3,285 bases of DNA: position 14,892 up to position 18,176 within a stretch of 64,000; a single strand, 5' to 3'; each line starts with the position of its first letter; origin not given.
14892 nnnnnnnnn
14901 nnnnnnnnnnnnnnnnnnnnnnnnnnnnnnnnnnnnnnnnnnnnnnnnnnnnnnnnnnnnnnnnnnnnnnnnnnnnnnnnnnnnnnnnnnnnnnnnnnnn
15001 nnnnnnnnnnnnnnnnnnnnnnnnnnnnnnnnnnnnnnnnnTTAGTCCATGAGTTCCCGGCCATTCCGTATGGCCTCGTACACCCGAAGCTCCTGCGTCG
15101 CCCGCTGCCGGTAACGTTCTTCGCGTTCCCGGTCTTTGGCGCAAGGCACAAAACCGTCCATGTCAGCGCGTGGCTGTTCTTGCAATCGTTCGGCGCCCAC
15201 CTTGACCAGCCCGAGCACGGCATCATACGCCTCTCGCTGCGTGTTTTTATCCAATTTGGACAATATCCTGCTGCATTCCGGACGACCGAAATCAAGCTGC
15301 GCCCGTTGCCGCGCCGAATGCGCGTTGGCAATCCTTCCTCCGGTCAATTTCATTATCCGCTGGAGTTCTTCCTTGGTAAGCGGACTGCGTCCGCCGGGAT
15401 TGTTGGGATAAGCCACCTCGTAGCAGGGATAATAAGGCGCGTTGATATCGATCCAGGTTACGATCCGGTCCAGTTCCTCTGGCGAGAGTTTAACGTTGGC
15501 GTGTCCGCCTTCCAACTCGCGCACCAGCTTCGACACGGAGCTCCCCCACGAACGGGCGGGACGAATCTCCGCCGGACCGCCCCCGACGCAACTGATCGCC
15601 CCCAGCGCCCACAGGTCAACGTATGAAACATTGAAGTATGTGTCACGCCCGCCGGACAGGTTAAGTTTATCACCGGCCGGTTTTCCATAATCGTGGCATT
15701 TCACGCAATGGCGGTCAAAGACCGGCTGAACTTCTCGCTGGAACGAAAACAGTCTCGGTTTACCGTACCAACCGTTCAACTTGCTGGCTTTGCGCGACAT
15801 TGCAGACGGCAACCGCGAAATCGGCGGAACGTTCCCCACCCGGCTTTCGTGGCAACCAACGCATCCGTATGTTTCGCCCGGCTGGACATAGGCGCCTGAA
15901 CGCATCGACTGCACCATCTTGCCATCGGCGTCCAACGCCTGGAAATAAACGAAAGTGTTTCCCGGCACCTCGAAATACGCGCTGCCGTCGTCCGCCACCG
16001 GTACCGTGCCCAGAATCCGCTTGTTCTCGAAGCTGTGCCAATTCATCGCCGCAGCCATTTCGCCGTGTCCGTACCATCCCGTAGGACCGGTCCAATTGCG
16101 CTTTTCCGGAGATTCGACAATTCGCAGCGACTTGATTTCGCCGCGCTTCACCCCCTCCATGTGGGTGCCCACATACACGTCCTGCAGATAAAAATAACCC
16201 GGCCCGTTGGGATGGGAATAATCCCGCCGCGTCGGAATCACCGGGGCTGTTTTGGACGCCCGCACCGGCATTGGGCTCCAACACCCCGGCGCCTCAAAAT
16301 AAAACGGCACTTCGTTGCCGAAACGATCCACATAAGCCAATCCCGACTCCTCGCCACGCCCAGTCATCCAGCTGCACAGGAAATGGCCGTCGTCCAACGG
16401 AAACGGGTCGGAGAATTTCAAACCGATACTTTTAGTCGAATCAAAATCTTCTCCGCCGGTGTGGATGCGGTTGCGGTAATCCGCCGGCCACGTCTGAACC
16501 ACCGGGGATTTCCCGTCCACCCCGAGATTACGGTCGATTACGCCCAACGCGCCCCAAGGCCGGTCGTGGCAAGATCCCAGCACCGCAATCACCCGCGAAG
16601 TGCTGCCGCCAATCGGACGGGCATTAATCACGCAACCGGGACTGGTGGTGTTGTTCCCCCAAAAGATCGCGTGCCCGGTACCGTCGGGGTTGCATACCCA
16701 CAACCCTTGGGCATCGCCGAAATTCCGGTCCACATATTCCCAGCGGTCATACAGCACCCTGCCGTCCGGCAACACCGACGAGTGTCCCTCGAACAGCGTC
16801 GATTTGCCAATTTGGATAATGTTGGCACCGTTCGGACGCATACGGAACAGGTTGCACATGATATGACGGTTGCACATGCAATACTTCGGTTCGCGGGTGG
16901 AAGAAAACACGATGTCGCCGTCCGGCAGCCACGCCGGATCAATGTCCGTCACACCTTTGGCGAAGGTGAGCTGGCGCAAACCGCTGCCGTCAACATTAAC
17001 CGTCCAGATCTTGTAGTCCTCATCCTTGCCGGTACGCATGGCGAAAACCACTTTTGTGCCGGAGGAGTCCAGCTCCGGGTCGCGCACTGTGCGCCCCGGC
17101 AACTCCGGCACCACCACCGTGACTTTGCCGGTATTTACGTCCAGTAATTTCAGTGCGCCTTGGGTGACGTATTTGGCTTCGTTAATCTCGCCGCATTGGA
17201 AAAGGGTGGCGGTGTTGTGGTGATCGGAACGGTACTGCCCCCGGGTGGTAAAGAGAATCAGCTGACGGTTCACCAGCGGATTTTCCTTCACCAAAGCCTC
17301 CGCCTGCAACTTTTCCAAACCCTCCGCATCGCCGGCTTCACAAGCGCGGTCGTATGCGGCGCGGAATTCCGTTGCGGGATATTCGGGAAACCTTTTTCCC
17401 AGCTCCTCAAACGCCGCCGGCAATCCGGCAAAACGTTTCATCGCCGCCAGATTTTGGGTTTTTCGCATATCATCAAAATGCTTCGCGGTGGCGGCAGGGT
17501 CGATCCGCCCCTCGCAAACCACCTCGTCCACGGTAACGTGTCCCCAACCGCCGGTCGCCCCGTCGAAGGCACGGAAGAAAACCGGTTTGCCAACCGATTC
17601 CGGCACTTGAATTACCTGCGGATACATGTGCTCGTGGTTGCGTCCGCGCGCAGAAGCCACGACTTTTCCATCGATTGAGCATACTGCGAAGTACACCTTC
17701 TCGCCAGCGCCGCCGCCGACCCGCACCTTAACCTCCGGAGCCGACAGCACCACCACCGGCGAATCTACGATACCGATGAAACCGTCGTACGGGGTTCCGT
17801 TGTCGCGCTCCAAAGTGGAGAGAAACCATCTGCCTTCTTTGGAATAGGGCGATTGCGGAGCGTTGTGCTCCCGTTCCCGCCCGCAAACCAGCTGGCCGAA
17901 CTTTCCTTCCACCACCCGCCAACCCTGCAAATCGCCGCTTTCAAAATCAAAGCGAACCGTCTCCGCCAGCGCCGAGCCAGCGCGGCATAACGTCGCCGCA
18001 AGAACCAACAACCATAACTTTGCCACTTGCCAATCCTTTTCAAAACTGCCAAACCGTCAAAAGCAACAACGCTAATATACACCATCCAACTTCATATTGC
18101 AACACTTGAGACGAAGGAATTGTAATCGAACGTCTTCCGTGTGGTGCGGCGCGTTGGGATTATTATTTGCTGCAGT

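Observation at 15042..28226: Three paralogous exported beta-propeller proteins, each with two conserved CxxCH haem-c motifs (HzsA-like architecture), in a carbohydrate-degradation context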

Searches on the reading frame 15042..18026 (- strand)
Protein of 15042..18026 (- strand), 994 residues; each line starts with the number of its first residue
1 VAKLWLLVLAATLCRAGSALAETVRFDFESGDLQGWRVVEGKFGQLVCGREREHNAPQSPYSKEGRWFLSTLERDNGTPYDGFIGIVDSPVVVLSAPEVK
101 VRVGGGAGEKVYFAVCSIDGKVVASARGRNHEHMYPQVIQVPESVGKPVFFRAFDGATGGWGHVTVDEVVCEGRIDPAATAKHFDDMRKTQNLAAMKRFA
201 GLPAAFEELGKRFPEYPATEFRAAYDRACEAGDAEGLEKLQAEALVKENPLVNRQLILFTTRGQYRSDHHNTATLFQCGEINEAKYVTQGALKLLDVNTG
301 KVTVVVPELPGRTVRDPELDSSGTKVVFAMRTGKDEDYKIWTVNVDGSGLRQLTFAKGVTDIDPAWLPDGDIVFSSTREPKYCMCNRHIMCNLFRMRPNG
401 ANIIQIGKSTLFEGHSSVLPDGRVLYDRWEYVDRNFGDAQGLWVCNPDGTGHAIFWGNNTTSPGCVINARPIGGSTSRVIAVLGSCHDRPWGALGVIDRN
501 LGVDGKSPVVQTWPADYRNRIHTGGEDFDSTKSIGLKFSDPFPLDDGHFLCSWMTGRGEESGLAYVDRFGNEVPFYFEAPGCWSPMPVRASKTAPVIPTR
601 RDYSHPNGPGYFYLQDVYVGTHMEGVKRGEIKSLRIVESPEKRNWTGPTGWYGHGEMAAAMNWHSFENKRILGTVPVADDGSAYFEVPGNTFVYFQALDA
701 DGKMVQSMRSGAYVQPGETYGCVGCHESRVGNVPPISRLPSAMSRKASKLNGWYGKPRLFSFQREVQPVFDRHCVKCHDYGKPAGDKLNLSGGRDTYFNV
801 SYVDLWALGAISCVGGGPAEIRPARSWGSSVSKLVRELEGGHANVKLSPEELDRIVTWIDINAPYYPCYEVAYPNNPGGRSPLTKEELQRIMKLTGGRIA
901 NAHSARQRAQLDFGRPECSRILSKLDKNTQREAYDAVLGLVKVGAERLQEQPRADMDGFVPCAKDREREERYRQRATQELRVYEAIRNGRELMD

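Call 6: search_protein_families(library=pfam, proteins=[window:15042-18026:-], max_evalue=1)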
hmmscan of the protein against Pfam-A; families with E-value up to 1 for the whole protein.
window:15042-18026:- (994 aa): 5 families
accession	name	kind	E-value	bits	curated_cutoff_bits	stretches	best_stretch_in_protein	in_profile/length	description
PF18582.6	HZS_alpha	-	6.1e-34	116.9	26.6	1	629-727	1-98/98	Hydrazine synthase alpha subunit middle domain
PF07676.18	PD40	-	0.0025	18.2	20.9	1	350-379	1-30/38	WD40-like Beta Propeller Repeat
PF13442.11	Cytochrome_CBB3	-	0.0079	17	27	0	764-859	4-68/68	Cytochrome C oxidase, cbb3-type, subunit III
PF00034.26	Cytochrom_C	-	0.043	15.6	21.3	0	767-787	5-24/90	Cytochrome c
PF14583.12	Pectate_lyase22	-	0.11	11.7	30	1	287-373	163-252/386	Oligogalacturonate lyase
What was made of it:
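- HZS_alpha domain above the Pfam gathering score in all three (call 6). There is a weak Pectate_lyase22 hit, E 0.11 (call 6).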

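Call 7: search_protein_families(library=ncbifam, proteins=[window:15042-18026:-], max_evalue=1)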
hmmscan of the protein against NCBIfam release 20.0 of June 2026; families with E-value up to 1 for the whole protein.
window:15042-18026:- (994 aa): 3 families
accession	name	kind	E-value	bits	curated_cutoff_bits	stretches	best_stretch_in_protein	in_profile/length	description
NF052339.1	hydrazine_alpha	equivalog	7e-22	77.1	800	3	623-727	475-585/804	hydrazine synthase subunit alpha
TIGR02800.1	propeller_TolB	equivalog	1.3e-06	27.7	343.15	1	291-379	216-300/418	Tol-Pal system beta propeller repeat protein TolB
NF002183.0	PRK01029.1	equivalog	0.061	12.3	405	1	322-370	145-196/429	Tol-Pal system protein TolB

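Call 16: search_solved_structures(query=window:15042-18026:-, max_evalue=0.01, show_alignments=2)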
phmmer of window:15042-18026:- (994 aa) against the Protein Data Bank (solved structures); distinct sequences matched with E-value up to 0.01: 1.
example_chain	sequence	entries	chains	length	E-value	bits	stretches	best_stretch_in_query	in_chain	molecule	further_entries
5c2v_A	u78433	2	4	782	6.1e-16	60.9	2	623-727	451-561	HYDRAZINE SYNTHASE ALPHA SUBUNIT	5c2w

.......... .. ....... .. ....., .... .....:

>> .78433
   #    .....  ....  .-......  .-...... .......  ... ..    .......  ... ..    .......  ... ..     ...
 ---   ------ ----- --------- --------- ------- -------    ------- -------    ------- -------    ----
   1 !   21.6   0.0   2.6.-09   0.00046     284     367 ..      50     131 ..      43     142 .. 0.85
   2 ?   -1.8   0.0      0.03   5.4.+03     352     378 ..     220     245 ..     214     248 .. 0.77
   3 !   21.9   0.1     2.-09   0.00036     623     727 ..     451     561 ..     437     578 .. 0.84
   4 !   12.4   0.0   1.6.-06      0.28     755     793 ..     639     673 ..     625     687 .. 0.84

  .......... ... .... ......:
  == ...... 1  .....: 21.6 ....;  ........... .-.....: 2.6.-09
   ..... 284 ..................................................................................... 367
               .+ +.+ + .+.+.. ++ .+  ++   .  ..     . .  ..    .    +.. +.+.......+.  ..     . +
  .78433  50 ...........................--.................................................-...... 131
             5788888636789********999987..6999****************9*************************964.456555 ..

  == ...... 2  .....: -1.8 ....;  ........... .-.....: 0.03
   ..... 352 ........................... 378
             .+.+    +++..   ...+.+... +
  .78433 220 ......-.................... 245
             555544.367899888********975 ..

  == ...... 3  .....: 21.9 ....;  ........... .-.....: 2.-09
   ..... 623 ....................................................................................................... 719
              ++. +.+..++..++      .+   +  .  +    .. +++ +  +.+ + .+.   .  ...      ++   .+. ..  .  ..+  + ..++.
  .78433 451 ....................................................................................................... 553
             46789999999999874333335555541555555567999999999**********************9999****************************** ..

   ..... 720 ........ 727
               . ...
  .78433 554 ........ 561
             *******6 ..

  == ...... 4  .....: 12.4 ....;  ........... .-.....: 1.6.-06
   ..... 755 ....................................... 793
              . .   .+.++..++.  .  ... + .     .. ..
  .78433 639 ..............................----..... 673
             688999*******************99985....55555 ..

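Call 21: find_homologous_proteins(query=window:15042-18026:-, max_evalue=1e-10)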
Query window:15042-18026:- (994 aa): 3289 proteins with E <= 1e-10 among 8000 candidates; the best 120 are listed.
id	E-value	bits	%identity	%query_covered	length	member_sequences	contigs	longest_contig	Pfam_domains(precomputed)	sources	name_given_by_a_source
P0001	0.0e+0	2304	97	100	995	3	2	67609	PF26549.1,PF18582.7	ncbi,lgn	-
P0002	0.0e+0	1535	66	100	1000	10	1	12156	PF26549.1,PF18582.7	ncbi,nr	ncbi:MAG: hypothetical protein J6336_04015 [Kiritimatiellae bacterium]|nr:hypothetical protein [Kiri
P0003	0.0e+0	1517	67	98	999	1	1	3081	PF26549.1,PF18582.7,PF07676.19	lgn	-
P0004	0.0e+0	1443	61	100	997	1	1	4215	PF26549.1,PF18582.7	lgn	-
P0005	0.0e+0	1442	63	98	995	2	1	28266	PF18582.7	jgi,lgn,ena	-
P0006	0.0e+0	1438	62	100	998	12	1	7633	PF18582.7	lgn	-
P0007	0.0e+0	1428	62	99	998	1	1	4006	PF26549.1,PF18582.7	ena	-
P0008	0.0e+0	1422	61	100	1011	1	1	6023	PF26549.1,PF18582.7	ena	-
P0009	0.0e+0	1422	63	98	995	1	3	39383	PF18582.7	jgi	jgi:hypothetical protein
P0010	0.0e+0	1419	62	98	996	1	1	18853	PF26549.1,PF18582.7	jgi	-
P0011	0.0e+0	1419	62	98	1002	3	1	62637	PF26549.1,PF18582.7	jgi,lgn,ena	-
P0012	0.0e+0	1416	62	98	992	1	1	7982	PF26549.1,PF18582.7,PF07676.19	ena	-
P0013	0.0e+0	1415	60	100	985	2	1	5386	PF18582.7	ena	-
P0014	0.0e+0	1414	63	98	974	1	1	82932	PF18582.7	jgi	jgi:hypothetical protein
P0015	0.0e+0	1413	62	100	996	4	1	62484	PF18582.7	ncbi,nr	ncbi:MAG: hypothetical protein RBT78_02310 [Kiritimatiellia bacterium]|nr:hypothetical protein [Kiri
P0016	0.0e+0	1411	61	99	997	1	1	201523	PF26549.1,PF18582.7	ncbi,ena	-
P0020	0.0e+0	1405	61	100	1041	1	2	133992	PF26549.1,PF18582.7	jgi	jgi:hypothetical protein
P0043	0.0e+0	1348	58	99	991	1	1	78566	PF18582.7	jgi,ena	-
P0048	0.0e+0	1333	58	99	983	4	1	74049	PF18582.7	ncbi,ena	-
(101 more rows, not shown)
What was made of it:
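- GH5 and GH43 fusions among P1 orthologs (call 21).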

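Call 28: find_encoding_contigs(protein=P0016, flank=10000, max_places=3)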
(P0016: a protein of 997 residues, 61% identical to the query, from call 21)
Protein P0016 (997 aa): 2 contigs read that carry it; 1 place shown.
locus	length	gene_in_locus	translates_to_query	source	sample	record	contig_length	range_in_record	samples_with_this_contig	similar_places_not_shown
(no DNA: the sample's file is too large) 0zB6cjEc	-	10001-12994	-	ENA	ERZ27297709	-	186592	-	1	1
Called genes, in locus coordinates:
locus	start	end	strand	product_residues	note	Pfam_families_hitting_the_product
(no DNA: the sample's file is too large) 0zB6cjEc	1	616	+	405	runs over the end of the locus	PF00657:Lipase_GDSL, PF13472:Lipase_GDSL_2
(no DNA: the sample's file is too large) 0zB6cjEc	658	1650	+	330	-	PF04616:Glyco_hydro_43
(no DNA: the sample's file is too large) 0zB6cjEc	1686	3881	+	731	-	-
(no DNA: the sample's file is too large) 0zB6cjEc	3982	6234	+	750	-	PF13472:Lipase_GDSL_2 (faint), PF03629:SASA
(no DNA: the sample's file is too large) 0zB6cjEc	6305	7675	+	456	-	PF00657:Lipase_GDSL, PF13472:Lipase_GDSL_2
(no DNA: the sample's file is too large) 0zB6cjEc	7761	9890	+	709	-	PF13229:Beta_helix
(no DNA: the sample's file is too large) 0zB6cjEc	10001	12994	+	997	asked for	PF26549:Tricorn_N (weak), PF18582:HZS_alpha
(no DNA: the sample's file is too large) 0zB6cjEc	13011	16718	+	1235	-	PF00989:PAS, PF13426:PAS_9, PF08447:PAS_3, PF00989:PAS, PF13426:PAS_9, PF00989:PAS, PF13426:PAS_9, PF02518:HATPase_c, +8 more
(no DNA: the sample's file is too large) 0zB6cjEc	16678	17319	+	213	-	PF00702:Hydrolase, PF12710:HAD, PF13344:Hydrolase_6 (faint), PF13419:HAD_2, PF13242:Hydrolase_like (weak)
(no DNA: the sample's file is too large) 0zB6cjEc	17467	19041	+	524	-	PF02541:Ppx-GppA, PF21447:Ppx-GppA_III, PF01966:HD (weak)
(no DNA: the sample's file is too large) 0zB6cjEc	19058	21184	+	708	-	PF13089:PP_kinase_N, PF02503:PP_kinase, PF17941:PP_kinase_C_1, PF13091:PLDc_2 (faint), PF13090:PP_kinase_C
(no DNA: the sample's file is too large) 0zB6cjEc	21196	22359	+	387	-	PF00365:PFK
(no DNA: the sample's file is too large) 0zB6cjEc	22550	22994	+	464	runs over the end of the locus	PF13372:Alginate_exp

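Call 35: predict_structure(alignment_id=A1)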
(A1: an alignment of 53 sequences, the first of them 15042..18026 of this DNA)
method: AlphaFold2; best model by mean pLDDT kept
length: 994 residues; sequences in the alignment: 53
mean_pLDDT: 88.4   pTM: 0.83
mean pLDDT of the five models: 88.4, 87.6, 86.3, 85.9, 85.6
residues with pLDDT >= 90: 611; 70-90: 300; 50-70: 59; < 50: 24
segments of 3 or more residues with pLDDT < 50: 15-19, 652-657, 727-734, 815-818
pLDDT, mean of each block of 10 residues (from residue 1): 67 53 91 95 92 91 94 89 91 97 94 96 95 96 96 88 95 96 91 87 97 97 96 92 96 96 87 83 83 96 97 94 97 92 98 95 97 92 74 95 84 86 90 61 92 85 90 93 90 95 90 93 80 87 96 85 96 93 96 94 89 85 82 91 70 49 67 94 91 89 80 85 58 59 93 87 92 93 92 90 90 56 81 89 86 92 83 86 94 95 84 94 95 98 97 91 90 91 96 95
secondary structure, 60 per line:
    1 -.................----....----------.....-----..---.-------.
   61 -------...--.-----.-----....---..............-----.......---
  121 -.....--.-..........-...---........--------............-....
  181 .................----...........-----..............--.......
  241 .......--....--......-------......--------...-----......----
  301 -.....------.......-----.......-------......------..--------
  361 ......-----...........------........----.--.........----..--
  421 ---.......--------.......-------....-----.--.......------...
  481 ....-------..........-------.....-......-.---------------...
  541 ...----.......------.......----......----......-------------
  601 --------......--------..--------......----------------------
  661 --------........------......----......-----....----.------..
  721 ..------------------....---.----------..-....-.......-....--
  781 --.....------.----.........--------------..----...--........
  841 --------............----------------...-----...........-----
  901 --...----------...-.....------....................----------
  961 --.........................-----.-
elements in order (helices of 4 or more, strands of 3 or more residues): H2-18 E23-26 E37-41 E68-70 E85-88 E92-105 E111-117 E122-126 E131-140 E148-155 E164-175 H177-197 H202-212 H218-231 H234-247 H250-253 E256-261 H269-274 E291-296 E302-306 E313-319 E325-331 E339-344 E361-366 E372-382 E389-396 E404-412 E424-430 E439-445 E453-456 E465-471 E478-484 E492-498 E509-513 H515-520 E538-543 E548-554 E561-567 E572-577 E582-587 E609-614 E633-638 E669-676 E683-688 E693-698 E704-707 E719-722 H741-744 H762-765 H767-773 H775-778 H783-787 H800-807 H833-840 H849-860 H885-895 H920-924 H931-950 H963-987
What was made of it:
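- On Class-I cytochrome c: The model has a helical domain at 741-870 (call 35).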

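Call 37: fold_search(model_id=the predicted structure, library=pdb)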
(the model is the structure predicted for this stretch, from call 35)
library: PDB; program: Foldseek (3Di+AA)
matches with E <= 10: 1298; with E <= 0.001: 147
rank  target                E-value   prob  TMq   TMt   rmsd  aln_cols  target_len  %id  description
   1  5c2v_A                4.0e-31  1.00  0.46  0.58   6.5       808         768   19  Kuenenia stuttgartiensis Hydrazine Synthase (released 2015-10-14)
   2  5c2v_D                4.0e-30  1.00  0.45  0.56   6.5       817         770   19  Kuenenia stuttgartiensis Hydrazine Synthase (released 2015-10-14)
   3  7mx5_B                5.2e-09  1.00  0.20  0.45  10.3       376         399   13  Crystal structure of TolB from Acinetobacter baumannii (released 2021-05-26)
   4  1k32_A                9.3e-08  1.00  0.19  0.18  21.9       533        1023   12  Crystal structure of the tricorn protease (released 2001-12-05)
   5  5yzm_B                2.4e-07  1.00  0.19  0.30   8.8       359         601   15  Crystal structure of S9 peptidase (inactive form) from Deinococcus radiodurans R1 (released 2018-11-14)
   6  3no2                  3.2e-07  1.00  0.21  0.65   6.2       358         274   11  Crystal structure of a protein of unknown function (BACCAC_01654) from Bacteroides caccae at 1.35 A resolution (released 2010-07-28)
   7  9qaw_B                5.1e-07  1.00  0.23  0.06  15.7       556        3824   10  CryoEM structure of the human LRP2 receptor ectodomain in complex with LRPAP1 (released 2026-03-11)
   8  9i3v_B                7.9e-07  1.00  0.21  0.06  14.7       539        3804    9  Cryo-EM structure of the human LRP2 ectodomain (released 2026-02-04)
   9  6igq_C                2.0e-06  1.00  0.16  0.26  16.2       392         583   14  Crystal structure of inactive state of S9 peptidase from Deinococcus radiodurans R1 (PMSF treated) (released 2018-11-14)
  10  5yzm_D                2.2e-06  1.00  0.18  0.29  16.1       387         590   14  Crystal structure of S9 peptidase (inactive form) from Deinococcus radiodurans R1 (released 2018-11-14)
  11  6igq_B                2.3e-06  1.00  0.19  0.30   8.8       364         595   15  Crystal structure of inactive state of S9 peptidase from Deinococcus radiodurans R1 (PMSF treated) (released 2018-11-14)
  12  6igr_B                2.3e-06  1.00  0.18  0.28   9.2       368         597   14  Crystal structure of S9 peptidase (S514A mutant in inactive state) from Deinococcus radiodurans R1 (released 2018-11-14)
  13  9bfp_A                2.7e-06  1.00  0.20  0.19  22.2       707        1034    9  Cryo-EM structure of Sevenless extracellular domain (monomer) (released 2025-01-29)
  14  6igr_A                3.0e-06  1.00  0.18  0.28   9.5       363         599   16  Crystal structure of S9 peptidase (S514A mutant in inactive state) from Deinococcus radiodurans R1 (released 2018-11-14)
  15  6igp_A                3.3e-06  1.00  0.19  0.29   9.3       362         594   15  Crystal structure of S9 peptidase (inactive state)from Deinococcus radiodurans R1 in P212121 (released 2018-11-14)
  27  3pe7                  1.8e-05  1.00  0.20  0.45   9.7       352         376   13  Oligogalacturonate lyase in complex with manganese (released 2010-11-03)
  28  6h16_A                1.8e-05  1.00  0.21  0.34  16.8       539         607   10  Structure of LRP6 P3E3P4E4 in complex with VHH L-P2-D07 (released 2019-01-30)
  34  7ris                  3.5e-05  1.00  0.19  0.54   7.3       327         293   14  Crystal structure of RPA3624, a beta-propeller lactonase from Rhodopseudomonas palustris, with active-site bound phospha (released 2023-01-11)
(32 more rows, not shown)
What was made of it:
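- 15042..18026 (-): Paralog 1 (994 aa). Residues: signal peptide 1-21; N-terminal beta-sandwich 22-175; helical linker 177-253; TolB-type propeller about 256-600; HZS_alpha beta domain 629-727; class-I cytochrome c-like domain 741-870; helical tail 885-987. Call 37: 5c2v_A at E 4e-31, TMt 0.58.
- Propeller fold hits include oligogalacturonate lyase 3pe7 (E 1.8e-5) and the lactonase 7ris (call 37).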

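Call 70: find_encoding_contigs(protein=P0020, flank=8000, max_places=2)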
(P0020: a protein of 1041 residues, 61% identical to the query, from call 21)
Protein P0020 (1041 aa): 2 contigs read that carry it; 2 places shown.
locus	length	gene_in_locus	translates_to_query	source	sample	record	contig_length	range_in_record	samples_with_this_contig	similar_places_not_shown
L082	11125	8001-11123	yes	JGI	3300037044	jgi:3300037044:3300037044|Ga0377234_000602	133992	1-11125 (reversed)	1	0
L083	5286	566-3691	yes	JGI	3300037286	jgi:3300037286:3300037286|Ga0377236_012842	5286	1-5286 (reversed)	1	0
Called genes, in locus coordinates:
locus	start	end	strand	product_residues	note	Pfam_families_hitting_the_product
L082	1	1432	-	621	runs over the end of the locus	PF12697:Abhydrolase_6 (weak)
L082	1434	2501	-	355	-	PF13387:Lnb_N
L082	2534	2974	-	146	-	-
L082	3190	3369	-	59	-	-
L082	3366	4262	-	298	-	-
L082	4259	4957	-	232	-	-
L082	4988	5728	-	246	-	PF11769:DUF3313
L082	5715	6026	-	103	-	-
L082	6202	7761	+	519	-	PF08447:PAS_3, PF00158:Sigma54_activat, PF14532:Sigma54_activ_2, PF07728:AAA_5 (weak), PF25601:AAA_lid_14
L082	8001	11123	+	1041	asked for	PF26549:Tricorn_N (weak), PF18582:HZS_alpha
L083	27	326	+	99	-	PF02954:HTH_8 (faint)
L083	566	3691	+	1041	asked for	PF26549:Tricorn_N (weak), PF18582:HZS_alpha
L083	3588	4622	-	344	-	PF06782:UPF0236 (faint)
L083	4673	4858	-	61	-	-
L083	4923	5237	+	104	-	-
